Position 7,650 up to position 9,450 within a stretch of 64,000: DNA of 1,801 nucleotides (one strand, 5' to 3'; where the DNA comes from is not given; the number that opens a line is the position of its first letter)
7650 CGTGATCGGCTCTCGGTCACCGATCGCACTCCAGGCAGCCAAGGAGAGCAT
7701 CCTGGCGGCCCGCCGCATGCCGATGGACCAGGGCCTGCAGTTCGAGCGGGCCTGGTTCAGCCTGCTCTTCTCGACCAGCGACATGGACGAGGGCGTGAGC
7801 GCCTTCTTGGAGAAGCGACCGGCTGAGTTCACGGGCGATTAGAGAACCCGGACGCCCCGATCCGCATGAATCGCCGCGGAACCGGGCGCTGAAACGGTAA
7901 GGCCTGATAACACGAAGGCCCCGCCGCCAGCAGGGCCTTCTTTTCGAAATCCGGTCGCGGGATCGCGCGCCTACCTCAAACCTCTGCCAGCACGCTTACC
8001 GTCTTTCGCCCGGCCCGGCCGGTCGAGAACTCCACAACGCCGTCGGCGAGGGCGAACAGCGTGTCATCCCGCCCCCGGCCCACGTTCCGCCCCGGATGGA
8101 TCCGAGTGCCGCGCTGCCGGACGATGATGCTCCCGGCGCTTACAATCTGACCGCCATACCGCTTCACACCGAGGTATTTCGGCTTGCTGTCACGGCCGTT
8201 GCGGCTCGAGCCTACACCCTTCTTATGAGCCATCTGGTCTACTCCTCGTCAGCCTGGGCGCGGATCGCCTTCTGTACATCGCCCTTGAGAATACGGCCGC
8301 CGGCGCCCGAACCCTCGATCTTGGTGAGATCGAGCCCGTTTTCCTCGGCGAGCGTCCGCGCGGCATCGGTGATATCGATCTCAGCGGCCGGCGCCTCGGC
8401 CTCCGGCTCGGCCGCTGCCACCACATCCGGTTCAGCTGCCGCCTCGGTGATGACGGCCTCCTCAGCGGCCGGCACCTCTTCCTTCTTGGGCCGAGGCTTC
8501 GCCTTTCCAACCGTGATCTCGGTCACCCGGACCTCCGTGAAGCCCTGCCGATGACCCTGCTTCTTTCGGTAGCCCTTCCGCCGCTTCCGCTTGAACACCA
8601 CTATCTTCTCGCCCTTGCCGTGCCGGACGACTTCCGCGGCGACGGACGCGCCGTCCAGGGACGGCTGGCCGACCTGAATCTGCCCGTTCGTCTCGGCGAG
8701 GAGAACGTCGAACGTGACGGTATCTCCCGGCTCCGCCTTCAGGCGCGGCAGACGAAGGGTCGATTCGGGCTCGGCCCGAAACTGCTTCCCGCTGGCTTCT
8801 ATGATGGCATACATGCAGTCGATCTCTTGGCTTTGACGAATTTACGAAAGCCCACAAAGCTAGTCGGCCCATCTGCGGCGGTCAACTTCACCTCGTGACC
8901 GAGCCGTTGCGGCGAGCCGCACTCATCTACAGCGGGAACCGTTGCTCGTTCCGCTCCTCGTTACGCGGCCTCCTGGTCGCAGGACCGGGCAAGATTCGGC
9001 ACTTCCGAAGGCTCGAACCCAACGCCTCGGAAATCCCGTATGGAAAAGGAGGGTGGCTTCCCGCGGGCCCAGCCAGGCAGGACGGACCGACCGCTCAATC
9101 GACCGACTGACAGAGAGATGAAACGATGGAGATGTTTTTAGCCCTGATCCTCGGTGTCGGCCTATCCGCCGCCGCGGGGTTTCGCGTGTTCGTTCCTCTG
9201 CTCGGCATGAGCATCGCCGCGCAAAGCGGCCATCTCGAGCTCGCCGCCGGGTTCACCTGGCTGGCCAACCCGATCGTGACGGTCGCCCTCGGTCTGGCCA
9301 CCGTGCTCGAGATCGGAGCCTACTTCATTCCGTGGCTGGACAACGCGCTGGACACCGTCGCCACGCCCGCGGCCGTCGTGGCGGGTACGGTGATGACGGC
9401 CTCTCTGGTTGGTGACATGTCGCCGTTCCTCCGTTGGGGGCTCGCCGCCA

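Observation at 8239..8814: Ribosomal protein L21 fused to a lipoyl-E2-type linker and peripheral subunit-binding domain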

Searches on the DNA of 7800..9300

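Call 57: search_rna_families(source=window, start=7800, end=9300, threshold=evalue, max_evalue=1)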
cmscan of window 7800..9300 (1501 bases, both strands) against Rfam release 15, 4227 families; matches with E-value up to 1: 0.
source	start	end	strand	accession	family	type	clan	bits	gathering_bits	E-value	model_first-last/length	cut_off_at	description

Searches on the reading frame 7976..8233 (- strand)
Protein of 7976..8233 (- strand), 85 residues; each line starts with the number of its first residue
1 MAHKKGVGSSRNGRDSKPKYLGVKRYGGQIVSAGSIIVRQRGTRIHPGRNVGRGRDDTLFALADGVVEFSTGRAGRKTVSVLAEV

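Call 3: search_protein_families(library=pfam, proteins=[window:7976-8233:-], max_evalue=1)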
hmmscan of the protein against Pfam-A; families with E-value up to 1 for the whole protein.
window:7976-8233:- (85 aa): 1 family
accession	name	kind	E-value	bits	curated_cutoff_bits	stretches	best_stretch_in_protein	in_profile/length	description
PF01016.24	Ribosomal_L27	-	3.5e-38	129.9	20.5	1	2-81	1-79/79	Ribosomal L27 protein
